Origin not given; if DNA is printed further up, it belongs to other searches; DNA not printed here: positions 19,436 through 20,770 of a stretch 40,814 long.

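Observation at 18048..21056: Aryl-CoA ligase, type III PKS-like enzyme and an unknown ORF embedded directly after a TE-less trans-AT assembly line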

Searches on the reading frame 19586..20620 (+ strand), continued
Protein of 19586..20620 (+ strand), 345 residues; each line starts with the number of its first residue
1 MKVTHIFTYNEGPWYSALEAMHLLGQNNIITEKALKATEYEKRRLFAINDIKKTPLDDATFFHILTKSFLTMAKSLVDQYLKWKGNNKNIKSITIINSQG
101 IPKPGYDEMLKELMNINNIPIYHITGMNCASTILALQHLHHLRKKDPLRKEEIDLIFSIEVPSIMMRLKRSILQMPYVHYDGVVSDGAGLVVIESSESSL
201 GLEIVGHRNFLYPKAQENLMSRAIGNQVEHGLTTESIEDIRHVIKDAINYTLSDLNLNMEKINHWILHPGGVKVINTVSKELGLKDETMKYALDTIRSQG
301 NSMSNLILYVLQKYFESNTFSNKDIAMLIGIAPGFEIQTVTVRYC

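Call 43: fold_search(model_id=the predicted structure, library=pdb)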
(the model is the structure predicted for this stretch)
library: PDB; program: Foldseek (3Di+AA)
matches with E <= 10: 1480; with E <= 0.001: 807
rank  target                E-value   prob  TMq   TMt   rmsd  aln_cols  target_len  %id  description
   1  8yw7_A                2.8e-17  1.00  0.65  0.62   8.1       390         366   18  Structure of CylI in complex with resorcinol product (released 2025-02-26)
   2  8yt0_A                3.9e-16  1.00  0.65  0.62   8.1       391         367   18  Structure of CylI in complex with acyl-SNAC substrate (released 2025-02-26)
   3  8ysp_A                6.3e-16  1.00  0.58  0.55   6.6       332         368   21  Crystal structure of a cyanobacteria type III polyketide synthase CylI (released 2025-02-26)
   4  8yt0_B                6.3e-16  1.00  0.64  0.61   8.2       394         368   20  Structure of CylI in complex with acyl-SNAC substrate (released 2025-02-26)
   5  8yw7_B                8.4e-16  1.00  0.63  0.59   8.3       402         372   19  Structure of CylI in complex with resorcinol product (released 2025-02-26)
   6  8ysp_B                1.1e-15  1.00  0.57  0.54   6.2       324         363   20  Crystal structure of a cyanobacteria type III polyketide synthase CylI (released 2025-02-26)
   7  8yst_A                1.5e-15  1.00  0.64  0.60   8.2       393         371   19  Structure of CylI in complex with beta-ketoacyl-SNAC substrate (released 2025-02-26)
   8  4jap_A                2.1e-15  1.00  0.61  0.60   8.4       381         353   19  Crystal Structure of Mycobacterium tuberculosis PKS11 Reveals Intermediates in the Synthesis of Methyl-branched Alkylp (released 2013-04-24)
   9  8yst_B                3.7e-15  1.00  0.58  0.54   6.7       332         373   20  Structure of CylI in complex with beta-ketoacyl-SNAC substrate (released 2025-02-26)
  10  4jat_A                3.0e-14  1.00  0.61  0.60   8.5       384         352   17  Crystal Structure of Mycobacterium tuberculosis PKS11 Reveals Intermediates in the Synthesis of Methyl-branched Alkylp (released 2013-04-24)
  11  4jao_A                3.4e-14  1.00  0.62  0.61   8.5       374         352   19  Crystal Structure of Mycobacterium tuberculosis PKS11 Reveals Intermediates in the Synthesis of Methyl-branched Alkylp (released 2013-04-24)
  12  1tee_A                5.1e-14  1.00  0.61  0.57   8.4       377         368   16  Crystal structure of C205F mutant of PKS18 from Mycobacterium tuberculosis (released 2004-08-03)
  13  3vs9_E                8.7e-14  1.00  0.55  0.49   6.5       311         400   14  Crystal structure of type III PKS ArsC mutant (released 2013-04-24)
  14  1z1e                  1.1e-13  1.00  0.56  0.50   5.8       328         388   22  Crystal structure of stilbene synthase from Arachis hypogaea (released 2005-08-30)
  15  7cb3_A                1.4e-13  1.00  0.60  0.58   8.8       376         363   15  Crystal structure of type III polyketide synthase from Mycobacterium marinum (released 2022-06-15)
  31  3a5s_A                5.5e-13  1.00  0.62  0.58   8.0       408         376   17  Benzalacetone synthase (I207L/L208F) (released 2010-01-26)
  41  3a5s_B                8.3e-13  1.00  0.56  0.52   6.0       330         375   17  Benzalacetone synthase (I207L/L208F) (released 2010-01-26)
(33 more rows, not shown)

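Call 50: find_related_loci(query=A1, collection=metagenome_contigs, flank=10000)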
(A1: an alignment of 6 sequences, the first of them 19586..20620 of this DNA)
Query A1 (345 aa) in metagenome_contigs; peptide patterns used: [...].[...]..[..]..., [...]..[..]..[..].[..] (x = any residue, [..] = any of these).
188 stretches matched a pattern; 3 encode a relative of the query (tblastn E <= 1e-3); 3 distinct loci.
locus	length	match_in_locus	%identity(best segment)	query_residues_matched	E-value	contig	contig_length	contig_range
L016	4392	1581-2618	57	1-344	5e-142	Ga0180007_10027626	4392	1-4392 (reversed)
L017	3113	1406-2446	43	2-344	4e-98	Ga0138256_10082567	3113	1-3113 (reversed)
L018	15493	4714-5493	24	104-344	1e-20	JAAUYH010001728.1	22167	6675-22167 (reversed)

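Call 59: search_protein_representatives(alignment_id=A1)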
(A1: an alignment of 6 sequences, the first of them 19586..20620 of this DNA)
Query: 6 sequences, 347 profile positions. Proteins with E-value up to 0.001 (for the whole library): 2676; up to 1e-10: 873; up to 1e-30: 6. The best 150 are listed.
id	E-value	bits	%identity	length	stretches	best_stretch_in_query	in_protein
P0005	1.7e-181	619.2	-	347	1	1-346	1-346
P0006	1.6e-150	517.3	-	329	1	21-347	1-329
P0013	4.0e-123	427.3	-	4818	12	183-342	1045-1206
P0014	2.8e-112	391.6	-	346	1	1-346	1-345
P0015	3.8e-45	170.8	-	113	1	1-113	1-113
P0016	1.1e-40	156.2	-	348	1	1-344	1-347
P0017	1.8e-26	109.4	-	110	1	30-124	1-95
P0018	5.7e-26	107.7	-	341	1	15-346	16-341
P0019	3.3e-25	105.3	-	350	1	44-338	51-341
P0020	4.8e-25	104.7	-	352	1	26-342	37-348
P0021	8.5e-25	103.9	-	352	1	15-343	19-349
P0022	1.9e-24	102.7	-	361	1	76-342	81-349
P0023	3.0e-24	102.1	-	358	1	88-341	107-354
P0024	3.5e-24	101.8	-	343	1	13-346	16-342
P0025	3.7e-24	101.8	-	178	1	183-346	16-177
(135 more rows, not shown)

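Call 67: search_protein_families(library=ncbifam, proteins=[L001:8285-9889:+, L007:111-1703:+, L009:1-1755:-, L001:7267-8244:+, L001:4875-5894:+, L001:5937-6944:+, L001:11584-12639:+, L001:12642-13541:+], max_evalue=0.00001)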
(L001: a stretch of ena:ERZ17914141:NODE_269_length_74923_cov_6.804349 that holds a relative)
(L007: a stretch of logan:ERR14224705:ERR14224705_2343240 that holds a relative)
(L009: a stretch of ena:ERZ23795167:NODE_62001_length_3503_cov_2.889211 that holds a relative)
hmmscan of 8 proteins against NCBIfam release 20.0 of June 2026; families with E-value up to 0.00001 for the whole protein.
L001:8285-9889:+ (535 aa): 104 families (the best 25 are shown)
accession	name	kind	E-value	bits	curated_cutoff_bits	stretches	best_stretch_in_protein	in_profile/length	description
TIGR01733.1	AA-adenyl-dom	subfamily_domain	1.2e-102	343.8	317.4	1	32-459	2-408/409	amino acid adenylation domain-containing protein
TIGR03098.1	ligase_PEP_1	hypoth_equivalog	3.2e-97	326.1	592.35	1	5-527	1-516/517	acyl-CoA ligase (AMP-forming), exosortase A system-associated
NF004837.0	PRK06187.1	subfamily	2.9e-79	266.7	476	1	3-527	7-520/531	long-chain-fatty-acid--CoA ligase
NF004282.0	PRK05691.1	subfamily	3e-79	265.8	4090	1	145-526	3844-4223/4334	non-ribosomal peptide synthase/polyketide synthase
NF003417.0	PRK04813.1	subfamily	1.8e-76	257.7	476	2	158-528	133-502/505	D-alanine--poly(phosphoribitol) ligase subunit DltA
NF041803.1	NRPS_SolG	exception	2.5e-75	253.8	2200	1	10-527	567-1072/1163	solanimycin non-ribosomal peptide synthetase SolG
NF047350.1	aureusi_NRPS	equivalog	4e-73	246.2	2500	1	7-527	1437-1910/2373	aureusimine non-ribosomal peptide synthetase AusA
TIGR01734.1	D-ala-DACP-lig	equivalog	1.1e-72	245.3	559.85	2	164-528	137-501/504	D-alanine--poly(phosphoribitol) ligase subunit DltA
NF038078.1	NRPS_MxcG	equivalog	2e-69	234.1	2300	1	9-528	461-959/1442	myxochelin non-ribosomal peptide synthetase MxcG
NF006182.0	PRK08316.1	subfamily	3.5e-62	210.6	663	1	6-525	13-513/523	fatty acyl-CoA synthetase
NF006181.0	PRK08314.1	subfamily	3.5e-59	200.5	705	1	7-526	27-551/563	long-chain-fatty-acid--CoA ligase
NF009233.0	PRK12583.1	subfamily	4.6e-53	180.5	832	1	8-525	22-546/558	fatty acid CoA ligase family protein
NF005863.0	PRK07798.1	subfamily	9.3e-53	179.6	543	1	4-526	4-528/540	acyl-CoA synthetase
NF007605.2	PRK10252.1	equivalog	7.3e-51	172.8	2400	1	6-525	456-957/1292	enterobactin non-ribosomal peptide synthetase EntF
NF005801.1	PRK07656.1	equivalog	2.6e-49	168.2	657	1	8-523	5-497/500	FadD3 family acyl-CoA ligase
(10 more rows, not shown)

L007:111-1703:+ (531 aa): 106 families (the best 25 are shown)
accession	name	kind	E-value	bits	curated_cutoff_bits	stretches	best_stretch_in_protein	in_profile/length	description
TIGR01733.1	AA-adenyl-dom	subfamily_domain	2.2e-106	356.1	317.4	1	32-460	2-409/409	amino acid adenylation domain-containing protein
TIGR03098.1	ligase_PEP_1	hypoth_equivalog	3.5e-106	355.7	592.35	1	5-527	1-516/517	acyl-CoA ligase (AMP-forming), exosortase A system-associated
NF004837.0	PRK06187.1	subfamily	2.2e-89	300.1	476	1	4-529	8-522/531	long-chain-fatty-acid--CoA ligase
NF003417.0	PRK04813.1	subfamily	9.9e-87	291.6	476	1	10-528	9-502/505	D-alanine--poly(phosphoribitol) ligase subunit DltA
NF004282.0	PRK05691.1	subfamily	7.8e-82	274.4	4090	2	149-525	3848-4222/4334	non-ribosomal peptide synthase/polyketide synthase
NF038078.1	NRPS_MxcG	equivalog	8e-82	275.2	2300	1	9-527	461-958/1442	myxochelin non-ribosomal peptide synthetase MxcG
TIGR01734.1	D-ala-DACP-lig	equivalog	5.1e-81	272.7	559.85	1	9-528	5-501/504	D-alanine--poly(phosphoribitol) ligase subunit DltA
NF047350.1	aureusi_NRPS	equivalog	5.4e-80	269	2500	1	7-525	1437-1908/2373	aureusimine non-ribosomal peptide synthetase AusA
NF041803.1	NRPS_SolG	exception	1.1e-74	251.8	2200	1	7-525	564-1070/1163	solanimycin non-ribosomal peptide synthetase SolG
NF006182.0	PRK08316.1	subfamily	1.1e-73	248.5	663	1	6-529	13-517/523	fatty acyl-CoA synthetase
NF006181.0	PRK08314.1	subfamily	6.7e-68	229.3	705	1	6-523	26-548/563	long-chain-fatty-acid--CoA ligase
NF003313.0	PRK04319.1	equivalog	1.2e-59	202.1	729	1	28-528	73-560/574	acetate--CoA ligase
NF005863.0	PRK07798.1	subfamily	1.6e-59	201.9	543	1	3-521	3-523/540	acyl-CoA synthetase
NF004758.0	PRK06087.1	equivalog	3.3e-57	194.1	736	1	9-530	29-536/548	medium-chain fatty-acid--CoA ligase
NF005801.1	PRK07656.1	equivalog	1.5e-56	192.1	657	1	8-525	5-499/500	FadD3 family acyl-CoA ligase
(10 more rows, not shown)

L009:1-1755:- (585 aa): 93 families (the best 25 are shown)
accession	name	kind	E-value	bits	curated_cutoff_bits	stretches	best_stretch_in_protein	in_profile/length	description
NF004282.0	PRK05691.1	subfamily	3.3e-150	501.4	4090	1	14-585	9-562/4334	non-ribosomal peptide synthase/polyketide synthase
NF004509.1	PRK05850.1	subfamily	8.3e-126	420.6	775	1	15-575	4-562/578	fatty-acid--AMP ligase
NF009124.0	PRK12476.1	subfamily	2.6e-122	409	922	1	13-584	33-607/612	fatty acyl-AMP ligase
NF038339.3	FAAL_FadD32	equivalog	5.4e-119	398.1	975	1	15-585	19-612/625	long-chain-fatty-acid--AMP ligase FadD32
NF040633.1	FadD32_Coryne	exception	1.1e-107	360.9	875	1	44-582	59-613/614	FadD32-like long-chain-fatty-acid--AMP ligase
NF038337.1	FAAL_FadD21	exception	4.5e-107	358.9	1100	1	19-575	9-563/579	fatty-acid--AMP ligase FAAL21/FadD21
NF006624.1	PRK09192.1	subfamily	3.6e-106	355.8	600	1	46-584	43-563/567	fatty acyl-AMP ligase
NF038338.1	FAAL_FadD28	exception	4.2e-94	316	1100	1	15-575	5-564/580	fatty-acid--AMP ligase FAAL28/FadD28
NF005850.0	PRK07768.1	subfamily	1.6e-83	280.8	572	1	141-580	118-542/545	long-chain-fatty-acid--CoA ligase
NF004510.0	PRK05851.1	equivalog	7.3e-57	192.7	621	1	50-578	34-517/525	long-chain-fatty acid--ACP ligase MbtM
NF004837.0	PRK06187.1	subfamily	4e-44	150.8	476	1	10-583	4-524/531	long-chain-fatty-acid--CoA ligase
TIGR01733.1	AA-adenyl-dom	subfamily_domain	6.4e-41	140.5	317.4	1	50-502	2-405/409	amino acid adenylation domain-containing protein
NF006523.0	PRK08974.1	equivalog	2.2e-35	121.8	884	2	158-356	189-371/561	long-chain-fatty-acid--CoA ligase FadD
NF004114.0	PRK05605.1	equivalog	6.8e-33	113.8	766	1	119-579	166-567/575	long-chain-fatty-acid--CoA ligase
NF006181.0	PRK08314.1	subfamily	1.2e-31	109.6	705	2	376-575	359-548/563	long-chain-fatty-acid--CoA ligase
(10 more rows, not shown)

L001:7267-8244:+ (326 aa): 5 families
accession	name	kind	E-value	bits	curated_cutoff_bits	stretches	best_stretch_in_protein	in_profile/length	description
NF002564.0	PRK02190.1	subfamily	3.5e-36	124.9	302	1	19-324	14-305/307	agmatinase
TIGR01227.1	hutG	equivalog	5.8e-36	124.3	229.15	1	47-313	42-302/307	formimidoylglutamase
TIGR01230.1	agmatinase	equivalog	1.1e-34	120.4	174.3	1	42-311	14-267/275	agmatinase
TIGR01229.1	rocF_arginase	equivalog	9.9e-19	67.8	227.6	1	107-306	66-282/300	arginase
NF010347.0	PRK13775.1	equivalog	3e-09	36.6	381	1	87-324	89-331/331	formimidoylglutamase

L001:4875-5894:+ (340 aa): 7 families
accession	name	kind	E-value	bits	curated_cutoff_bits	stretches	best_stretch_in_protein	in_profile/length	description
NF005308.0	PRK06840.1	equivalog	6.6e-38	130.6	315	1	6-340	3-335/339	3-oxoacyl-ACP synthase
NF006829.0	PRK09352.1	subfamily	5.2e-29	101.2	249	1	7-340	4-321/322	beta-ketoacyl-ACP synthase 3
TIGR00747.1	fabH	subfamily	7.6e-29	100.8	292.1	1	10-340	5-322/322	beta-ketoacyl-ACP synthase III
NF004623.0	PRK05963.1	equivalog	1.6e-19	70.3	437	1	53-338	48-326/328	beta-ketoacyl-ACP synthase III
NF005541.0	PRK07204.1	equivalog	1.1e-15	57.9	402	1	7-334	4-323/329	beta-ketoacyl-ACP synthase III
NF006720.0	PRK09258.1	equivalog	7.9e-08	32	285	1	57-339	59-337/338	3-oxoacyl-ACP synthase III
NF005703.0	PRK07515.1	equivalog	2.2e-06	26.8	304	1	60-337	97-369/373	beta-ketoacyl-ACP synthase III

L001:5937-6944:+ (336 aa): 9 families
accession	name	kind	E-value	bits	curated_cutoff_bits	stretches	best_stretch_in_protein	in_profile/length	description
NF005308.0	PRK06840.1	equivalog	2.3e-40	138.6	315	1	3-335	4-334/339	3-oxoacyl-ACP synthase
NF006829.0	PRK09352.1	subfamily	4.4e-24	85.1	249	1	44-335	39-320/322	beta-ketoacyl-ACP synthase 3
TIGR00747.1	fabH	subfamily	1e-21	77.4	292.1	1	45-335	38-321/322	beta-ketoacyl-ACP synthase III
NF005541.0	PRK07204.1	equivalog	1.5e-19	70.5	402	1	3-332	4-325/329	beta-ketoacyl-ACP synthase III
NF004623.0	PRK05963.1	equivalog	2e-09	37.2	437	1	8-335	10-327/328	beta-ketoacyl-ACP synthase III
NF006720.0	PRK09258.1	equivalog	6.4e-08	32.3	285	0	45-150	48-151/338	3-oxoacyl-ACP synthase III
NF003274.0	PRK04262.1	equivalog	8.8e-08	31.5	244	1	3-326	2-298/347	hydroxymethylglutaryl-CoA synthase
NF004715.0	PRK06059.1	equivalog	1.7e-06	27.3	424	1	59-155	26-118/399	lipid-transfer protein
TIGR01835.1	HMG-CoA-S_prok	equivalog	2e-06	26.9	360.35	1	4-174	1-160/382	hydroxymethylglutaryl-CoA synthase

L001:11584-12639:+ (352 aa): 21 families
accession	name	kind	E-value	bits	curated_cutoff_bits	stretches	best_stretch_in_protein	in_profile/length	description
NF006618.0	PRK09185.1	subfamily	9.3e-43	146.7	407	1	76-314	107-342/394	beta-ketoacyl-ACP synthase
NF058662.1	cispenta_AmcF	equivalog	6.3e-36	124.1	325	1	25-317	30-322/369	cispentacin biosynthesis acyltransferase subunit AmcF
NF004618.0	PRK05952.1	equivalog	5.5e-34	117.7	455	1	107-317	123-338/384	beta-ketoacyl-ACP synthase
TIGR03150.1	fabF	equivalog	1.1e-29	103.4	493.75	1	111-314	141-358/407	beta-ketoacyl-ACP synthase II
NF005589.0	PRK07314.1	subfamily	2.4e-29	102.4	387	1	111-317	144-364/413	beta-ketoacyl-ACP synthase II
NF004970.0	PRK06333.1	subfamily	1.5e-24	86.7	525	1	113-312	155-368/424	beta-ketoacyl-ACP synthase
NF005916.1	PRK07910.1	equivalog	7.5e-24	84.4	560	1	122-309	163-362/418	KasA/KasB family beta-ketoacyl-ACP synthase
NF006587.0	PRK09116.1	equivalog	8.6e-22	77.5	470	1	94-304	127-345/408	beta-ketoacyl-ACP synthase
NF005076.0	PRK06501.1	equivalog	5.2e-18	65.1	629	1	110-317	154-375/425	beta-ketoacyl-ACP synthase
NF005490.0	PRK07103.1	equivalog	8.5e-17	61.3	445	1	116-302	154-351/414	polyketide beta-ketoacyl:acyl carrier protein synthase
NF006274.0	PRK08439.1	equivalog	8.5e-17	61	621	1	137-309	177-350/406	beta-ketoacyl-ACP synthase II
NF053555.1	prodigi_MBC_PigJ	equivalog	4.2e-13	48.5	900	1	94-312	476-699/759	prodigiosin MBC biosynthesis protein PigJ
NF045894.1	PKS_plus_SDR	equivalog_domain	6.8e-12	43.8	1740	1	96-299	138-353/1515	type I polyketide synthase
NF005935.0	PRK07967.1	equivalog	7.1e-11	41.6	630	1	116-311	147-349/406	beta-ketoacyl-ACP synthase I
TIGR02813.1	omega_3_PfaA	subfamily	4.2e-10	37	1010.1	1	63-317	138-404/2582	polyketide-type polyunsaturated fatty acid synthase PfaA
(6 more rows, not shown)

L001:12642-13541:+ (300 aa): 0 families
